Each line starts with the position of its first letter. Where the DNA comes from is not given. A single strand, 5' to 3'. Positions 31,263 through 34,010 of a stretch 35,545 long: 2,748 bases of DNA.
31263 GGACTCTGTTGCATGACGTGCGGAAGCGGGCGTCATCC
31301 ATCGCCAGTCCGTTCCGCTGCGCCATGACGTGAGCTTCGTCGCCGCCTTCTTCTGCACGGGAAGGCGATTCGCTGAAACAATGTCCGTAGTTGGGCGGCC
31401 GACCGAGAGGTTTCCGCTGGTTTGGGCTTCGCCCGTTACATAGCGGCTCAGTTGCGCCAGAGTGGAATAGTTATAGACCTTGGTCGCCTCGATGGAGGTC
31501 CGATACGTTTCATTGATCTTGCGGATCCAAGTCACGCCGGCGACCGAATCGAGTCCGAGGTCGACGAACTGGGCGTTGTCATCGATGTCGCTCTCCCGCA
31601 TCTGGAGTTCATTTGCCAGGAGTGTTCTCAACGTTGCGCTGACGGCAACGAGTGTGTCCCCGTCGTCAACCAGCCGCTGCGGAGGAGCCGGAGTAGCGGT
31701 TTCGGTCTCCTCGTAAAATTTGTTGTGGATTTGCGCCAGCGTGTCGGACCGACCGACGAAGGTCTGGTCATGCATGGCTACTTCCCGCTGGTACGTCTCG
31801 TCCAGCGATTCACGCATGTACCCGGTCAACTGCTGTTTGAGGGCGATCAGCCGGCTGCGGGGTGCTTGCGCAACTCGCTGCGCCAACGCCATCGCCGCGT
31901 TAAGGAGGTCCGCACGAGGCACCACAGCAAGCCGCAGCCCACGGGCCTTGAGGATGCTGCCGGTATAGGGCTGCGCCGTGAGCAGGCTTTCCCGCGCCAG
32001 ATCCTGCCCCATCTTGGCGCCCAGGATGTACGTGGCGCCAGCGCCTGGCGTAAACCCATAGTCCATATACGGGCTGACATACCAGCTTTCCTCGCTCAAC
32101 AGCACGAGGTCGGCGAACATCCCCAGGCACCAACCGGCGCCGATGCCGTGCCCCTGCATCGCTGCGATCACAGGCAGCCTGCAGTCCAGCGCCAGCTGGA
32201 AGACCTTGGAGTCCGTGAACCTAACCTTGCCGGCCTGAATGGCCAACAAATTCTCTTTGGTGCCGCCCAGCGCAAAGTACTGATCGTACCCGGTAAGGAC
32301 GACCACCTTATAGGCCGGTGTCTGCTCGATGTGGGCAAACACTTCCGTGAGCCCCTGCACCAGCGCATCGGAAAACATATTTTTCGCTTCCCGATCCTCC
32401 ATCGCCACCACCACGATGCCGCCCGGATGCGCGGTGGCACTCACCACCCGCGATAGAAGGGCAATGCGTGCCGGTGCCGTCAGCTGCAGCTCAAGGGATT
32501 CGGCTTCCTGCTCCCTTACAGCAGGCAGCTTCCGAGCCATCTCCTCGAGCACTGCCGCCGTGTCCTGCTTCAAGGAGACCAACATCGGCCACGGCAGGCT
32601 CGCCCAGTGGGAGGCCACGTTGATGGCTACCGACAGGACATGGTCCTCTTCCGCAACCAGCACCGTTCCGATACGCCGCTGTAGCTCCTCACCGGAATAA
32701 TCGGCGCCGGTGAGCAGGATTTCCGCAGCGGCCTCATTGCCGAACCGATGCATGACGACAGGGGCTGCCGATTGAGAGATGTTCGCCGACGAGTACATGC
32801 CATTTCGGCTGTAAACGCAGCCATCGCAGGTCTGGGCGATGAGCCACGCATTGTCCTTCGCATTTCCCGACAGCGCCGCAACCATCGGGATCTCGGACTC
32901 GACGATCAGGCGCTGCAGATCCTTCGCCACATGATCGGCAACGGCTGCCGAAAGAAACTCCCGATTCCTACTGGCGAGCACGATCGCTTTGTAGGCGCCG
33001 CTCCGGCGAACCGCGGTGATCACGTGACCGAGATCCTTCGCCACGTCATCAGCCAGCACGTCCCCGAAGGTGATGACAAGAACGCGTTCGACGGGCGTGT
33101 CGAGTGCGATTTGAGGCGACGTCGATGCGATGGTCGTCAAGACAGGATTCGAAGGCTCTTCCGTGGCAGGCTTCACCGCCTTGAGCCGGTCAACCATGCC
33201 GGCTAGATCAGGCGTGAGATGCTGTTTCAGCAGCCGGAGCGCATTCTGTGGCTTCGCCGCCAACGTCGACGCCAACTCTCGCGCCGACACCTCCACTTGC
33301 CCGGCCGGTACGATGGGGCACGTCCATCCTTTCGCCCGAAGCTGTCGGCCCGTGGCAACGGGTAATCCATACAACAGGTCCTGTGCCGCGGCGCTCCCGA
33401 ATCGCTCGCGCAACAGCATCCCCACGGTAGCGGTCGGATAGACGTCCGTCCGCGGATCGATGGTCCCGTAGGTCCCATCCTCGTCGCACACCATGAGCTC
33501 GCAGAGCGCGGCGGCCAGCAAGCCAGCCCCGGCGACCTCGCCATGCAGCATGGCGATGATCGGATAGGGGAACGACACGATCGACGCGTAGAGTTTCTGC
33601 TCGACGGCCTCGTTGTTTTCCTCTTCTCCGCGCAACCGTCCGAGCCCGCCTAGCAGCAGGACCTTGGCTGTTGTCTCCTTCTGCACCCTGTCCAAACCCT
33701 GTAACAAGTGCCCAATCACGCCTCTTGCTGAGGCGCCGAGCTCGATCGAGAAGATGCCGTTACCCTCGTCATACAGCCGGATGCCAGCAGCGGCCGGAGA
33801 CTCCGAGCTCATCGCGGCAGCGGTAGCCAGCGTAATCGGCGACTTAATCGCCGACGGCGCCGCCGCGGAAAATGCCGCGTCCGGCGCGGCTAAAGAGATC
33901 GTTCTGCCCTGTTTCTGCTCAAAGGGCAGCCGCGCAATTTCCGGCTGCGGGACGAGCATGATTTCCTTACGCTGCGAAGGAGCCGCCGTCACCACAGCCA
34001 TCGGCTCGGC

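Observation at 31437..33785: Three tandem crotonase-fold domains in line with a Trp-flagged ACP: an unusual cis beta-branching module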

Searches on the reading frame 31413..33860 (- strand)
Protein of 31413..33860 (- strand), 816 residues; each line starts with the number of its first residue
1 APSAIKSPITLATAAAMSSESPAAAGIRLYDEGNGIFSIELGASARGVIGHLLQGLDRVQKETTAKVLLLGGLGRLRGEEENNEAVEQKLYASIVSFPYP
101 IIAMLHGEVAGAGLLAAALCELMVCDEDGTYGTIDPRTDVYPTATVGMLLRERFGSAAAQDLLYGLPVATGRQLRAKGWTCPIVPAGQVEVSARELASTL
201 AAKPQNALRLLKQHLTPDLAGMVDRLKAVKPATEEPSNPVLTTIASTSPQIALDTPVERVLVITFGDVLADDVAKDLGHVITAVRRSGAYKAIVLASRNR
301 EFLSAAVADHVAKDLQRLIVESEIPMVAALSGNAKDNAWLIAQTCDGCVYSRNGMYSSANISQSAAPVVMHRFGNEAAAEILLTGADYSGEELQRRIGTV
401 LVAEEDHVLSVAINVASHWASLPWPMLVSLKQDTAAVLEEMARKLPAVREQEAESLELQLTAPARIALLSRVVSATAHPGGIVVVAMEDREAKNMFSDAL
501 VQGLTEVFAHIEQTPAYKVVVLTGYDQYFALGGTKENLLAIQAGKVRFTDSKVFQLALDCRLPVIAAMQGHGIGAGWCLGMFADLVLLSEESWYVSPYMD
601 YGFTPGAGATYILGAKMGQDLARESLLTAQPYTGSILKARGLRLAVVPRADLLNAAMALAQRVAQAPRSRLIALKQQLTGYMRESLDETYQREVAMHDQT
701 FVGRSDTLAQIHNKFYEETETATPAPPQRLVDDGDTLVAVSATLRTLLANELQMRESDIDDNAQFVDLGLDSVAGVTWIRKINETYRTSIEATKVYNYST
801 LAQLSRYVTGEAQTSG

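Call 9: find_homologous_proteins(query=window:31413-33860:-, max_evalue=0.00001)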
Query window:31413-33860:- (816 aa): 22 proteins with E <= 0.00001 among 8000 candidates.
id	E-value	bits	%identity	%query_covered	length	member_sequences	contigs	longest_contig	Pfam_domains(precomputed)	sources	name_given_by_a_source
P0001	7.6e-253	859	55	93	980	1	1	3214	PF00109.33,PF00550.32,PF00378.26,PF16113.11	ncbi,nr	ncbi:MAG: enoyl-CoA hydratase/isomerase family protein, partial [Blastocatellia bacterium]|nr:enoyl-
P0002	2.9e-249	847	59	85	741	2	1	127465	PF00550.32,PF00378.26,PF16113.11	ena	-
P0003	4.9e-233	793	52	93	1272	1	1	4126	PF00109.33,PF00550.32,PF00378.26,PF02801.29,PF16113.11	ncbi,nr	ncbi:MAG: hypothetical protein JWN02_1439, partial [Acidobacteria bacterium]|nr:hypothetical protein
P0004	1.9e-231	788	49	99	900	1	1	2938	PF00550.32,PF00378.26,PF16113.11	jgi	-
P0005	2.0e-228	778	48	99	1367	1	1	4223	PF22336.3,PF21089.4,PF22621.3,PF00550.32,PF00378.26,PF14765.13,PF16113.11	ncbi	ncbi:MAG: polyketide synthase, partial [Candidatus Angelobacter sp.]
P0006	8.3e-228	776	55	86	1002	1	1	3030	PF21089.4,PF00378.26,PF14765.13,PF16113.11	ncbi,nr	ncbi:MAG TPA: polyketide synthase, partial [Thermoanaerobaculia bacterium]|nr:polyketide synthase [T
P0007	4.6e-197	675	55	72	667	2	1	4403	PF00378.26,PF16113.11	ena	-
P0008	1.8e-179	616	62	58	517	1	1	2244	PF00378.26,PF16113.11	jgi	jgi:enoyl-CoA hydratase/carnithine racemase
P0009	2.4e-173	596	61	57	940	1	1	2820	PF00109.33,PF00550.32,PF00378.26,PF00108.30,PF02801.29,PF16113.11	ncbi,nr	ncbi:MAG: hypothetical protein JWN02_1948, partial [Acidobacteria bacterium]|nr:hypothetical protein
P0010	3.0e-159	550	61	50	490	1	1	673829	PF00378.26,PF16113.11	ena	-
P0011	9.7e-148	511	44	79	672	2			PF00378.26,PF16113.11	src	-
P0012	4.4e-133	463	50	61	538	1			PF00378.26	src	-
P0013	1.8e-132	461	50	61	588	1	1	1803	PF00378.26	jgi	-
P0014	1.2e-114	402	51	50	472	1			PF00378.26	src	-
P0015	9.6e-113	396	41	61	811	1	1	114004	PF00378.26,PF14765.13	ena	-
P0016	6.3e-105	370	46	50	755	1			PF00378.26,PF14765.13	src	-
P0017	3.2e-66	242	54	30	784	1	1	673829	PF21089.4,PF00378.26,PF14765.13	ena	-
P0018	1.8e-60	223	38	61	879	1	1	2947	PF22336.3,PF21089.4,PF22621.3,PF00378.26,PF02801.29,PF16197.12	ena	-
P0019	6.4e-54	201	37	38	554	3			PF00378.26,PF14765.13,PF16113.11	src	-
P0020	2.3e-52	196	41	35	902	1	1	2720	PF22336.3,PF21089.4,PF22621.3,PF00378.26,PF02801.29,PF16197.12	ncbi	ncbi:MAG TPA: enoyl-CoA hydratase-related protein, partial [Thermoanaerobaculia bacterium]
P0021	6.8e-51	191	49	27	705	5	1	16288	PF22336.3,PF21089.4,PF22621.3,PF00378.26,PF14765.13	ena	-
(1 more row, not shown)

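Call 25: find_encoding_contigs(protein=P0002, flank=10000, max_places=3)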
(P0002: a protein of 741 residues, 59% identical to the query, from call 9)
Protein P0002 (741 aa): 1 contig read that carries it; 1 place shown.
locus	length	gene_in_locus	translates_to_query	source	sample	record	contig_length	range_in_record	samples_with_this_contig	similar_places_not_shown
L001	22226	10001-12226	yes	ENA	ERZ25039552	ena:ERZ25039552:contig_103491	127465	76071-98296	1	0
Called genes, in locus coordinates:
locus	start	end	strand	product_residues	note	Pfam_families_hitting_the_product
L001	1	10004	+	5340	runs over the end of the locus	PF23526:AprA_N, PF23589:WHD_AprA, PF23525:Methyltransf_36, PF13489:Methyltransf_23, PF08241:Methyltransf_11, PF08242:Methyltransf_12, PF13649:Methyltransf_25, PF13847:Methyltransf_31, +33 more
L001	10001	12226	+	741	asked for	PF00378:ECH_1, PF16113:ECH_2, PF00550:PP-binding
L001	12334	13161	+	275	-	PF00109:ketoacyl-synt, PF00108:Thiolase_N (weak)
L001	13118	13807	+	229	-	PF02801:Ketoacyl-synt_C, PF16197:KAsynt_C_assoc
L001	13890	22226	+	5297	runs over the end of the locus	PF21089:PKS_DH_N, PF14765:PS-DH, PF00106:adh_short, PF08659:KR, PF00550:PP-binding, PF00109:ketoacyl-synt, PF02801:Ketoacyl-synt_C, PF16197:KAsynt_C_assoc, +28 more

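Call 26: find_encoding_contigs(protein=P0010, flank=10000, max_places=3)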
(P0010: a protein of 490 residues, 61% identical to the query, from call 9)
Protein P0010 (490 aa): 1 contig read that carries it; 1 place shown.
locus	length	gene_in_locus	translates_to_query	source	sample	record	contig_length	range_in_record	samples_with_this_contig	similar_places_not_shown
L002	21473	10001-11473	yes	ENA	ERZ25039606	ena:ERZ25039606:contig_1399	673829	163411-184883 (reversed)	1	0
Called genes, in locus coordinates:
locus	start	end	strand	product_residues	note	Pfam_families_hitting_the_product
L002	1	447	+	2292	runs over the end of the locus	PF22336:RhiE-like_linker, PF21089:PKS_DH_N, PF14765:PS-DH, PF00378:ECH_1, PF16113:ECH_2, PF00550:PP-binding, PF00109:ketoacyl-synt, PF02801:Ketoacyl-synt_C, +6 more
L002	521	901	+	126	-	PF14765:PS-DH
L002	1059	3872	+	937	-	PF00106:adh_short, PF08659:KR, PF13561:adh_short_C2 (weak), PF23297:ACP_SdgA_C (weak), PF00550:PP-binding, PF00109:ketoacyl-synt, PF00108:Thiolase_N (weak), PF02801:Ketoacyl-synt_C (faint)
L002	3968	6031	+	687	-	PF02801:Ketoacyl-synt_C, PF16197:KAsynt_C_assoc, PF22336:RhiE-like_linker, PF22621:CurL-like_PKS_C, PF21089:PKS_DH_N, PF14765:PS-DH, PF00550:PP-binding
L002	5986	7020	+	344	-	PF00109:ketoacyl-synt, PF00108:Thiolase_N (weak), PF02801:Ketoacyl-synt_C (weak)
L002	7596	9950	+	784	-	PF21089:PKS_DH_N, PF14765:PS-DH, PF00378:ECH_1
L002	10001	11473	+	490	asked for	PF00378:ECH_1, PF16113:ECH_2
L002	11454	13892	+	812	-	PF00550:PP-binding, PF00109:ketoacyl-synt, PF00108:Thiolase_N (faint), PF02801:Ketoacyl-synt_C, PF16197:KAsynt_C_assoc, PF22336:RhiE-like_linker, PF22621:CurL-like_PKS_C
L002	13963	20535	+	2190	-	PF21089:PKS_DH_N, PF14765:PS-DH, PF00106:adh_short, PF08659:KR, PF00550:PP-binding, PF00109:ketoacyl-synt, PF02801:Ketoacyl-synt_C, PF16197:KAsynt_C_assoc, +6 more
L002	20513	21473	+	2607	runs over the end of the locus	PF00106:adh_short, PF08659:KR, PF00550:PP-binding, PF00109:ketoacyl-synt, PF02801:Ketoacyl-synt_C, PF16197:KAsynt_C_assoc, PF22336:RhiE-like_linker, PF22621:CurL-like_PKS_C, +16 more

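Call 42: search_dna_similar(query=window:31413-33860:-, collection=plasmids, mode=protein, max_rows=40, max_evalue=1e-8)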
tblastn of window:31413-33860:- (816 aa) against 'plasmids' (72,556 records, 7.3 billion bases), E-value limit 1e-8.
Records with a match: 103; places in all: 119; records where one place covers at least 80% of the query: 0.
Best place of each record, by identity: <60% 103.
By first word of the organism name: Rhodococcus 13; Streptomyces 9; Burkholderia 5; Cupriavidus 5; Azospirillum 4; Sulfitobacter 4; Acinetobacter 4; Variovorax 3; Sphingobium 3; Vibrio 3; and 39 more.
By predicted mobility (MOB-suite, as given by PLSDB): non-mobilizable 61; conjugative 21; mobilizable 21.
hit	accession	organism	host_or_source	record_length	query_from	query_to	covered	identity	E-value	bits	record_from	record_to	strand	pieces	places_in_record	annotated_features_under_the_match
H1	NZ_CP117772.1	Nostoc sp. UHCC 0926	whole organism,lichen surface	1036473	293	808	63%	36.6%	2e-102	427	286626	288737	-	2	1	none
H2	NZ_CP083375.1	Ensifer canadensis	Melilotus albus,Cell Culture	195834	326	815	60%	35.2%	8e-71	262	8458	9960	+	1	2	SDR family NAD(P)-dependent oxidoreductase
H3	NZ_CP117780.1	Burkholderia sp. FERM BP-3421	soil sample,soil sample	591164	481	811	41%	42.9%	2e-65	318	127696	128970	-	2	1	SDR family NAD(P)-dependent oxidoreductase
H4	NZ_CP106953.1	Eleftheria terrae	soil sample,soil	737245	400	729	40%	42.9%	3e-60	230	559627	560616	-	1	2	SDR family NAD(P)-dependent oxidoreductase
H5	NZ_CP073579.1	Photobacterium sp. GJ3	-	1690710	473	808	41%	34.0%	2e-47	191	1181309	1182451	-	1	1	record has no annotation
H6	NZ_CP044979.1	Bacillus thuringiensis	whole organism,soil sample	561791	482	701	27%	51.8%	9e-59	225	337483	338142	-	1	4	polyketide synthase | SDR family NAD(P)-dependent oxidoreductase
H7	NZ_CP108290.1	Kitasatospora sp. NBC_00039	-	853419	446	725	34%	36.4%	7e-35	151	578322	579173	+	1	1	SDR family NAD(P)-dependent oxidoreductase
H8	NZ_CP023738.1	Methylosinus trichosporium OB3b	isolate,soil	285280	469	715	30%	40.1%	1e-42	176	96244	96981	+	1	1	polyketide synthase | enoyl-CoA hydratase/isomerase family protein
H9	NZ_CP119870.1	Methylosinus trichosporium OB3b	Whole Organism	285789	469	715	30%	40.1%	1e-42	176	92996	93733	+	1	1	polyketide synthase | enoyl-CoA hydratase/isomerase family protein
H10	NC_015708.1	Pseudoalteromonas sp. SANK 73390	sea water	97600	468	701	29%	41.0%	5e-48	192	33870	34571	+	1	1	polyketide synthase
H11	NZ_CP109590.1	Streptomyces sp. NBC_01361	-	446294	422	701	34%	33.6%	4e-35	152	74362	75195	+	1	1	polyketide synthase | enoyl-CoA hydratase/isomerase family protein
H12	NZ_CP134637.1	Enterobacter ludwigii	Larus michahellis,bacteria,cloaca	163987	472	701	28%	40.4%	2e-44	181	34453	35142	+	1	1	polyketide synthase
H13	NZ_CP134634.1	Enterobacter ludwigii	Larus michahellis,bacteria,cloaca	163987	472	701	28%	40.4%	2e-44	181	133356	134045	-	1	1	polyketide synthase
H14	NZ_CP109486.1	Streptomyces sp. NBC_01445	-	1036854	446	701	31%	35.7%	8e-35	151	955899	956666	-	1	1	record has no annotation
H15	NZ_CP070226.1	Sandaracinus amylolyticus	soil sample,soil sample collection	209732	481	701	27%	39.8%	2e-39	166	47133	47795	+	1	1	polyketide synthase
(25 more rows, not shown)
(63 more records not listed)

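Call 43: get_annotated_region(hit=H1, flank=6000)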
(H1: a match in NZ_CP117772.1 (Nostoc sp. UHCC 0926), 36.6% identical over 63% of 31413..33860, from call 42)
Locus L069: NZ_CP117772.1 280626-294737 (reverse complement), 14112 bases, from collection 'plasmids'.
description: Nostoc sp. UHCC 0926 plasmid pn1, complete sequence
organism: Nostoc sp. UHCC 0926 (NCBI taxid 3025190)
taxonomy: Bacteria; Cyanobacteriota; Cyanophyceae; Nostocales; Nostocaceae; Nostoc; Nostoc sp. UHCC 0926
host: -; source: whole organism,lichen surface; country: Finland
typing (MOB-suite, as given by PLSDB): non-mobilizable; mating-pair formation MPF_T
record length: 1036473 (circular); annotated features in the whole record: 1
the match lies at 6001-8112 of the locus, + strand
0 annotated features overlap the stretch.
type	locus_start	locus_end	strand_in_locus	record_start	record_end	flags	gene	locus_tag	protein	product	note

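Call 44: get_annotated_region(hit=H2, flank=6000)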
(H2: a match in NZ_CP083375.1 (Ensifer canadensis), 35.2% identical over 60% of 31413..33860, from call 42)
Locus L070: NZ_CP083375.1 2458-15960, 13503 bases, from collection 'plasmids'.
description: Ensifer canadensis strain T173 plasmid pT173a, complete sequence
organism: Ensifer canadensis (NCBI taxid 555315)
taxonomy: Bacteria; Pseudomonadota; Alphaproteobacteria; Hyphomicrobiales; Rhizobiaceae; Ensifer; Ensifer canadensis
host: -; source: Melilotus albus,Cell Culture; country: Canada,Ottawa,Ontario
typing (MOB-suite, as given by PLSDB): conjugative; relaxase MOBQ; mating-pair formation MPF_T
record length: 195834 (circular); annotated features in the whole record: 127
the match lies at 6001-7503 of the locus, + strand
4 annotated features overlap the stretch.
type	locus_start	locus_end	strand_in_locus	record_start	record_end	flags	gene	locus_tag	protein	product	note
CDS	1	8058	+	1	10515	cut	-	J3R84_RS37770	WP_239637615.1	SDR family NAD(P)-dependent oxidoreductase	-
CDS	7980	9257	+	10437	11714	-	-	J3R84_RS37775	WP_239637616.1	type I polyketide synthase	-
CDS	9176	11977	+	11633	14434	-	-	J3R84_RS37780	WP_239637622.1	FAD-dependent oxidoreductase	-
CDS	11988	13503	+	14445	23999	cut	-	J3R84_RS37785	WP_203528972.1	alpha/beta fold hydrolase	-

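Call 62: predict_structure(alignment_id=A3)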
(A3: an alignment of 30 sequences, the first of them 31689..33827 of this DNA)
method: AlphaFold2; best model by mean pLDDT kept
length: 713 residues; sequences in the alignment: 30
mean_pLDDT: 86.2   pTM: 0.88
mean pLDDT of the five models: 86.2, 85.4, 84.6, 84.5, 83.0
residues with pLDDT >= 90: 380; 70-90: 255; 50-70: 53; < 50: 25
segments of 3 or more residues with pLDDT < 50: 1-13, 480-483, 706-713
pLDDT, mean of each block of 10 residues (from residue 1): 31 75 97 84 96 97 88 93 96 94 94 96 77 89 88 86 91 96 96 90 86 86 64 87 94 86 92 92 93 84 93 95 93 95 92 86 91 94 92 97 93 86 89 76 65 94 94 83 66 94 95 77 73 75 85 88 74 93 70 76 89 87 90 93 97 93 88 86 84 82 56 35
secondary structure, 60 per line:
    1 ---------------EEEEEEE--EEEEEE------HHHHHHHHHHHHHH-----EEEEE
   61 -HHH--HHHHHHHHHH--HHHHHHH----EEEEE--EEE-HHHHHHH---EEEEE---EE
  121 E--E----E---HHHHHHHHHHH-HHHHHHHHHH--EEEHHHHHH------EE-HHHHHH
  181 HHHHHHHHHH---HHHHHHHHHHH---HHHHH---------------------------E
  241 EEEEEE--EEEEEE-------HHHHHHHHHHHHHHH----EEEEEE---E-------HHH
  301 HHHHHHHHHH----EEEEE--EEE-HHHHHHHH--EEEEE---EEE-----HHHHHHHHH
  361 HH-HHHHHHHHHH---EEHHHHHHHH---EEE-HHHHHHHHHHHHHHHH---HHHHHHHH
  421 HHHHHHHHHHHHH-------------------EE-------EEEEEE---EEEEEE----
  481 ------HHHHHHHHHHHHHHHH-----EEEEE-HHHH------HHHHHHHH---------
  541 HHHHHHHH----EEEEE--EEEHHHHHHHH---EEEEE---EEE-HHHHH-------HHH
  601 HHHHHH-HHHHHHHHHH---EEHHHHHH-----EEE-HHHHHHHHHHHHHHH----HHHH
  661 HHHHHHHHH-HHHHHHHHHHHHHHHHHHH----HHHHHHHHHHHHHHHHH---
elements in order (helices of 4 or more, strands of 3 or more residues): E16-22 E25-30 H37-50 E56-60 H67-76 H79-85 E90-94 E97-99 H101-107 E111-115 E119-121 H133-143 H145-154 E157-159 H160-165 H175-190 H194-204 H208-212 E240-246 E249-254 H262-276 E281-286 H298-310 E315-319 E322-324 H326-333 E336-340 E344-346 H352-362 H364-373 H379-386 E390-392 H394-409 H413-433 E462-467 E471-476 H487-502 E508-512 H514-517 H524-531 H541-548 E553-557 E560-562 H563-570 E574-578 E582-584 H586-590 H598-606 H608-617 H623-628 E634-636 H638-652 H657-669 H671-689 H694-710
